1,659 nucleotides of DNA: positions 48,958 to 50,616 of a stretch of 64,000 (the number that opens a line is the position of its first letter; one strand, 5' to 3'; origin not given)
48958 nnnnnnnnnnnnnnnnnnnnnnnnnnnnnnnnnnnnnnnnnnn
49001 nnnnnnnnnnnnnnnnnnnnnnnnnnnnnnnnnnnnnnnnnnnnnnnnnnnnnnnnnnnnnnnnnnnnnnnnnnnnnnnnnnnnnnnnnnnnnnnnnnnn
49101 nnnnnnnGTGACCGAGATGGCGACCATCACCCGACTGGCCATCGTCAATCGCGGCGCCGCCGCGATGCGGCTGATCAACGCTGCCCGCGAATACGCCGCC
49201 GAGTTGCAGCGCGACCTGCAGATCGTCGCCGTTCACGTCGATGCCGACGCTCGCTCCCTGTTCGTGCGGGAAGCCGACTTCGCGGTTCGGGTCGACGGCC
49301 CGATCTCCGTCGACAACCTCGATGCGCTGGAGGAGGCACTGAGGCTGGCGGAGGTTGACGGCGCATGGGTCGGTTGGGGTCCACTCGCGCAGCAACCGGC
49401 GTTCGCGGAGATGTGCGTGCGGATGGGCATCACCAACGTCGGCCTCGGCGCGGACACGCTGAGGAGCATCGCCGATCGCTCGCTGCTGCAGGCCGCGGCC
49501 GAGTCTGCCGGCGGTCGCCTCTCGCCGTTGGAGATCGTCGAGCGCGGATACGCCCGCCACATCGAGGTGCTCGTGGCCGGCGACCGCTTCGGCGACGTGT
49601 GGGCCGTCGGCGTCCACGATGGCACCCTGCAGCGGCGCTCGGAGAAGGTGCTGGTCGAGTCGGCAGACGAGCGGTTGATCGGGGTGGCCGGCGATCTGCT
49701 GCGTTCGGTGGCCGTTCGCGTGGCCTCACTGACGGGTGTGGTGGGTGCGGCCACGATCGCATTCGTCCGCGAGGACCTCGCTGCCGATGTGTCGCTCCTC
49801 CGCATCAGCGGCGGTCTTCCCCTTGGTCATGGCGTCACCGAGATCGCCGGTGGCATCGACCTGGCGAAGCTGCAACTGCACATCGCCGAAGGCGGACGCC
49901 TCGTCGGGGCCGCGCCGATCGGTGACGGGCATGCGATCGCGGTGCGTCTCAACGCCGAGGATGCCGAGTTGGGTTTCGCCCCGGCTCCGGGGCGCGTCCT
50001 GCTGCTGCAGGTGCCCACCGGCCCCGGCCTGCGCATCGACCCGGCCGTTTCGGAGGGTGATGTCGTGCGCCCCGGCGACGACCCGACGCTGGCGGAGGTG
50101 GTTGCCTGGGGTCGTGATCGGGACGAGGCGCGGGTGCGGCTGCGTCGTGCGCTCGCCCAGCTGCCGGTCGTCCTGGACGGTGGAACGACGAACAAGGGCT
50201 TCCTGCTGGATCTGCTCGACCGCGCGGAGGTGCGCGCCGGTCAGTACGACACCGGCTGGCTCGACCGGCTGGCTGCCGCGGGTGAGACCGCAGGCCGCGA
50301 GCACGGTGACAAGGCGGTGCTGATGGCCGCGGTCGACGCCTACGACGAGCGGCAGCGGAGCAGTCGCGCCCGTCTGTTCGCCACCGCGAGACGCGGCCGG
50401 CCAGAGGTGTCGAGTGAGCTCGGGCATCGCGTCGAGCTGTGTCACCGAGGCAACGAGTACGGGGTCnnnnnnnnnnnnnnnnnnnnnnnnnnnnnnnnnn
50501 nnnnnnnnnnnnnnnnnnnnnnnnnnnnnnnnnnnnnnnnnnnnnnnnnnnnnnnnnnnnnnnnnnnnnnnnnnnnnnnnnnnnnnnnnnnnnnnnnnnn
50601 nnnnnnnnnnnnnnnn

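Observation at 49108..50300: Biotin-carboxylase domain of the PKS-linked carboxylase looks catalytically dead while BCCP and CT look intact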

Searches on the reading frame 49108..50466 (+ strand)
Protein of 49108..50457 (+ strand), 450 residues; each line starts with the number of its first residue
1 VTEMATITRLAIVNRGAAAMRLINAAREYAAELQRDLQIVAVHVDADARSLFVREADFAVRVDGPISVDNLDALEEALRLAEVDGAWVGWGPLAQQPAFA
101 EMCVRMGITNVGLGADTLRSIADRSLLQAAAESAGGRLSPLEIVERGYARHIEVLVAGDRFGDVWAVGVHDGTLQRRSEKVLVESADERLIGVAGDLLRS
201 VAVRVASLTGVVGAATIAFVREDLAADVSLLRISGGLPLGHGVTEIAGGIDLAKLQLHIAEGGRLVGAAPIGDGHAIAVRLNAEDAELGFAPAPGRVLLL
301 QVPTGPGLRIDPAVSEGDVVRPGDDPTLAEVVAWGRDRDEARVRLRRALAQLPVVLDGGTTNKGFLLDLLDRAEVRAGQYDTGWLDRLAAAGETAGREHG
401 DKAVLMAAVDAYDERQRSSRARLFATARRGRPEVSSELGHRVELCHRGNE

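Call 8: search_solved_structures(query=window:49108-50457:+, show_alignments=3, max_evalue=1e-10)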
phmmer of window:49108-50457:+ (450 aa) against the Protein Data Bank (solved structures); distinct sequences matched with E-value up to 1e-10: 76 (the best 60 are shown).
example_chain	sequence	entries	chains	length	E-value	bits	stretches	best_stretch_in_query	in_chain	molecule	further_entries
3u9s_A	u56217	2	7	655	8.1e-45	157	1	148-387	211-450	Methylcrotonyl-CoA carboxylase, alpha-subunit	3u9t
8hz5_A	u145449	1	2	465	2.5e-43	152.1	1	128-388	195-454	Biotin carboxylase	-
9eb7_A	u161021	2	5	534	2.1e-42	149.1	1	143-387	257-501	Biotin carboxylase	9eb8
30hu_A3a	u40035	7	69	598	6.3e-40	140.9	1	144-354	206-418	Biotin-dependent acyl-coenzyme A carboxylase alpha3 subunit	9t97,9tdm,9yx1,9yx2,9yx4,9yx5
9tps_G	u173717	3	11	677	2.7e-39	138.8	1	129-387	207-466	Biotin carboxylase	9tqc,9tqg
9yx0_D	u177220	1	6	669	4e-39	138.2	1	128-410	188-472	biotin carboxylase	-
5mlk_A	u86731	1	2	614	1.2e-38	136.7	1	144-353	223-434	Acetyl-COA carboxylase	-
5ks8_A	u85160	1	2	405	1.2e-38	136.7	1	7-387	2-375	Pyruvate carboxylase subunit alpha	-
3ouu_A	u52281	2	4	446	3.7e-38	135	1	149-387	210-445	Biotin carboxylase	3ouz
8hz4_A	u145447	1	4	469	4.3e-38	134.8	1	149-372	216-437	Biotin carboxylase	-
8j4z_E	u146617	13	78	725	7.4e-38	134.1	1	149-386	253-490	Methylcrotonoyl-CoA carboxylase subunit alpha, mitochondrial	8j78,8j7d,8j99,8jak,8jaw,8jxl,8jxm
2c00_A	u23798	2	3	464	9.9e-37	130.3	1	137-386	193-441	BIOTIN CARBOXYLASE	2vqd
2vpq_A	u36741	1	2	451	1.6e-35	126.4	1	143-387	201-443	ACETYL-COA CARBOXYLASE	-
7kbl_A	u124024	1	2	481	1.7e-35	126.3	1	149-410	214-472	2-oxoglutarate carboxylase small subunit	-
7kc7_A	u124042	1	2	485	2.2e-35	125.9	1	149-410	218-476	2-oxoglutarate carboxylase small subunit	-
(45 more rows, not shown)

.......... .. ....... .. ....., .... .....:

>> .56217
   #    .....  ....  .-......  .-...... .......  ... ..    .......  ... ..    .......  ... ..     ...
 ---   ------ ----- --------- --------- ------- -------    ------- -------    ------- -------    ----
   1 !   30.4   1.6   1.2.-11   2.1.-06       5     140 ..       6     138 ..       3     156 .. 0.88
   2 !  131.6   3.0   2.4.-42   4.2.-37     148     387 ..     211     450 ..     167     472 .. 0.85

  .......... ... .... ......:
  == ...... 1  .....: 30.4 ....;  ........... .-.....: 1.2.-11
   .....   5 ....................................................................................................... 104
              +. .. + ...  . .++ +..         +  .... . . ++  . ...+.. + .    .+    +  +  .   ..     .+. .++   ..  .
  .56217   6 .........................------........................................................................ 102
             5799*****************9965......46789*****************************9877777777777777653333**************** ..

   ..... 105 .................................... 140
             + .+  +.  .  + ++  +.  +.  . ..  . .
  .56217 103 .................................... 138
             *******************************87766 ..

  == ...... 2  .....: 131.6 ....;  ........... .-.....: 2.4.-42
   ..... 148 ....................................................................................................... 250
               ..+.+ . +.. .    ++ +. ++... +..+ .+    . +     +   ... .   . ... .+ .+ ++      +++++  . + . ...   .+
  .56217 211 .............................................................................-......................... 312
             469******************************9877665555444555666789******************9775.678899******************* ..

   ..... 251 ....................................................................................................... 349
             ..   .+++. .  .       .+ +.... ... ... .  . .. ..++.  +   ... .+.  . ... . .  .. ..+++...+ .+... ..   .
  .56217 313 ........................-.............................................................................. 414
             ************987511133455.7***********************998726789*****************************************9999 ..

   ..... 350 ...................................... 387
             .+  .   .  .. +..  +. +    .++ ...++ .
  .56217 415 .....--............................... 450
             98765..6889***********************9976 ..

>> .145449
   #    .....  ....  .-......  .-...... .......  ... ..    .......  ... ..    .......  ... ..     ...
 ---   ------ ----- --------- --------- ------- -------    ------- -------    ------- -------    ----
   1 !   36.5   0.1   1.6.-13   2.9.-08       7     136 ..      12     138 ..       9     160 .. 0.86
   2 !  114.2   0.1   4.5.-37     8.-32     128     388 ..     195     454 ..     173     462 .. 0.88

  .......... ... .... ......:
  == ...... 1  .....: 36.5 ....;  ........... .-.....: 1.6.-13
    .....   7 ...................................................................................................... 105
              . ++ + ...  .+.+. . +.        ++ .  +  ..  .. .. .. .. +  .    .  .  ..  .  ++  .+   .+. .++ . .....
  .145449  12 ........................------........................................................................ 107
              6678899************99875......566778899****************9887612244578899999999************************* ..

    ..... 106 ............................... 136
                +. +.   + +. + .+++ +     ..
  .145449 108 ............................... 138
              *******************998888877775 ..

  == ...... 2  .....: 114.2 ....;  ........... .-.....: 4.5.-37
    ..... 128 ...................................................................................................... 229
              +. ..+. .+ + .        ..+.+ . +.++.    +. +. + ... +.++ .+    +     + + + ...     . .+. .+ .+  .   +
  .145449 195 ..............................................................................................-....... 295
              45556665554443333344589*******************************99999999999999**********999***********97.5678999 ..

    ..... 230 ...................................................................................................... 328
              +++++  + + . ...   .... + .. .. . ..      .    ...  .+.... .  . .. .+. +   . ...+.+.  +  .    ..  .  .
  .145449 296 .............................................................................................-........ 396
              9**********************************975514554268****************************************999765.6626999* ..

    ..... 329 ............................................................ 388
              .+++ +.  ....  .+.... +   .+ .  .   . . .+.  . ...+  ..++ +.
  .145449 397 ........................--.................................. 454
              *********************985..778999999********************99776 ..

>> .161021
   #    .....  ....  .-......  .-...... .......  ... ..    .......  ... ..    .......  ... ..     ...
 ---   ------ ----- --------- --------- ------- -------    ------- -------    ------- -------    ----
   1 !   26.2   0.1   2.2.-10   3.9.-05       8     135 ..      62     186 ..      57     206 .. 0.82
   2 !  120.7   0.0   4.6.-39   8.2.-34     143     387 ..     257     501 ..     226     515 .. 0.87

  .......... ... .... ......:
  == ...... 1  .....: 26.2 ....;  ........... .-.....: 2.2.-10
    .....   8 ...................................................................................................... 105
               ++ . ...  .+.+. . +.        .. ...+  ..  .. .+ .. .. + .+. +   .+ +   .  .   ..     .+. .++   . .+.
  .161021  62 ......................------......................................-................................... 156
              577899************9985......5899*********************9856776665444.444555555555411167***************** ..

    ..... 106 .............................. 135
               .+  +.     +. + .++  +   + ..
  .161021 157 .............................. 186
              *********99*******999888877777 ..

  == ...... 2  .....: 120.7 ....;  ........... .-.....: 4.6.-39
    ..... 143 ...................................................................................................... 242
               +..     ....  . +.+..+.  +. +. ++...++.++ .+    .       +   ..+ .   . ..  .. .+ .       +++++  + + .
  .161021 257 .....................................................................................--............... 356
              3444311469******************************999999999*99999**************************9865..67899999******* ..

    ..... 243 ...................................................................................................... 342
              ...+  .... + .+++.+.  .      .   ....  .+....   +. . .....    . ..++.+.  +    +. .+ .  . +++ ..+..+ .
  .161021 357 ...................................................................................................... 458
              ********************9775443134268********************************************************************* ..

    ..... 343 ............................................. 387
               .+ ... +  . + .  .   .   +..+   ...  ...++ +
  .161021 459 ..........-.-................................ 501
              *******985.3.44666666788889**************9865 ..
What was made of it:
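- Checked: phmmer against PDB BC chains puts query 116-148 opposite about 138-211 of those chains (call 8).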

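Call 41: predict_structure(alignment_id=A1)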
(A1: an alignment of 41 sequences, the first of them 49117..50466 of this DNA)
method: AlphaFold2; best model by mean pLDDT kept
length: 450 residues; sequences in the alignment: 41
mean_pLDDT: 88.8   pTM: 0.85
mean pLDDT of the five models: 88.8, 88.5, 88.4, 88.3, 86.7
residues with pLDDT >= 90: 295; 70-90: 115; 50-70: 35; < 50: 5
segments of 3 or more residues with pLDDT < 50: 435-437
pLDDT, mean of each block of 10 residues (from residue 1): 91 89 96 97 89 96 94 98 92 97 97 96 97 95 94 95 95 86 92 95 96 96 95 85 92 95 90 94 86 86 89 84 89 95 91 88 92 93 88 64 68 73 75 54 53
secondary structure, 60 per line:
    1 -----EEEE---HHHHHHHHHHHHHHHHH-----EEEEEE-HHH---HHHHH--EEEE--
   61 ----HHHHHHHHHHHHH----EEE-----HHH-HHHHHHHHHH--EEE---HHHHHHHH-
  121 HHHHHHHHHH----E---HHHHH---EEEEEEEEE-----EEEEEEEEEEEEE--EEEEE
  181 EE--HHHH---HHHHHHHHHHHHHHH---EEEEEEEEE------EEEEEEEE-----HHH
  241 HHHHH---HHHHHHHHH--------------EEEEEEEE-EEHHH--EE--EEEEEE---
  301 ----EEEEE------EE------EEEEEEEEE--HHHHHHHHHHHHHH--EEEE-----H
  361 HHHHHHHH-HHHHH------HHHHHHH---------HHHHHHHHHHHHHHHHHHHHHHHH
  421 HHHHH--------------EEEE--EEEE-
elements in order: E6-9 H13-29 E35-40 H48-52 E55-58 H65-77 E82-84 H94-103 E106-108 H112-119 H121-130 H139-143 E147-155 E161-173 E176-182 H185-188 H192-206 E210-218 E225-232 H238-245 H249-257 E272-279 E292-297 E305-309 E324-332 H335-348 E351-354 H360-368 H370-374 H381-387 H397-425 E440-443 E446-449

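Call 46: fold_search(model_id=the predicted structure, library=pdb)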
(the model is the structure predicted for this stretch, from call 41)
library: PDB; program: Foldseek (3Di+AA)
matches with E <= 10: 1661; with E <= 0.001: 427
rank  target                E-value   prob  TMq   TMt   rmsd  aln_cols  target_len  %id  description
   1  9eb7_B                2.3e-38  1.00  0.79  0.76   4.4       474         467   27  Crystal Structure of Biotin Carboxylase from Ankistrodesmus (released 2025-11-19)
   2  3ouz_A                1.9e-37  1.00  0.76  0.77   3.3       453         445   25  Crystal Structure of Biotin Carboxylase-ADP complex from Campylobacter jejuni (released 2010-10-13)
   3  9yx0_A                1.9e-37  1.00  0.79  0.61   3.9       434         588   32  Structure of the 3-methylcrotonyl-coenzyme A carboxylase from Mycobacterium smegmatis (released 2025-11-26)
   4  5ks8_A                1.9e-37  1.00  0.78  0.86   4.3       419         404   27  Crystal structure of two-subunit pyruvate carboxylase from Methylobacillus flagellatus (released 2016-10-19)
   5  9eb7_A                2.9e-37  1.00  0.80  0.77   3.9       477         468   27  Crystal Structure of Biotin Carboxylase from Ankistrodesmus (released 2025-11-19)
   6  9eb8_A                3.9e-37  1.00  0.77  0.75   2.8       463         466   27  Crystal Structure of Biotin Carboxylase from Ankistrodesmus in Complex with ADP (released 2025-11-19)
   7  8hz4_D                4.7e-37  1.00  0.77  0.79   3.7       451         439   28  The tetrameric structure of biotin carboxylase from Chloroflexus aurantiacus in complex with bicarbonate (released 2024-01-10)
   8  3ouu_A                4.9e-37  1.00  0.76  0.76   3.3       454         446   25  Crystal Structure of Biotin Carboxylase-beta-gamma-ATP Complex from Campylobacter jejuni (released 2010-10-20)
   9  2qf7_A                5.9e-37  1.00  0.78  0.33   3.2       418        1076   26  Crystal structure of a complete multifunctional pyruvate carboxylase from Rhizobium etli (released 2007-09-04)
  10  5vz0_C                9.4e-37  1.00  0.76  0.33   2.6       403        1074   26  Crystal structure of Lactococcus lactis pyruvate carboxylase G746A mutant in complex with cyclic-di-AMP (released 2017-08-16)
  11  8hz4_C                1.0e-36  1.00  0.77  0.80   4.0       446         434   27  The tetrameric structure of biotin carboxylase from Chloroflexus aurantiacus in complex with bicarbonate (released 2024-01-10)
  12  9eb8_C                1.0e-36  1.00  0.79  0.77   3.1       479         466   27  Crystal Structure of Biotin Carboxylase from Ankistrodesmus in Complex with ADP (released 2025-11-19)
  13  3ouz_B                1.1e-36  1.00  0.76  0.77   3.3       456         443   25  Crystal Structure of Biotin Carboxylase-ADP complex from Campylobacter jejuni (released 2010-10-13)
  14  2qf7_B                1.1e-36  1.00  0.77  0.35   3.2       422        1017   26  Crystal structure of a complete multifunctional pyruvate carboxylase from Rhizobium etli (released 2007-09-04)
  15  4mv9                  1.4e-36  1.00  0.76  0.83   3.2       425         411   27  Crystal Structure of Biotin Carboxylase from Haemophilus influenzae in Complex with Bicarbonate (released 2015-01-14)
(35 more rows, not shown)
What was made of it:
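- On Catalytically active biotin carboxylase (AccC-type ATP-grasp): Foldseek top hits are all BC structures, E about 1e-37, TM 0.75-0.80 (calls 41, 46).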
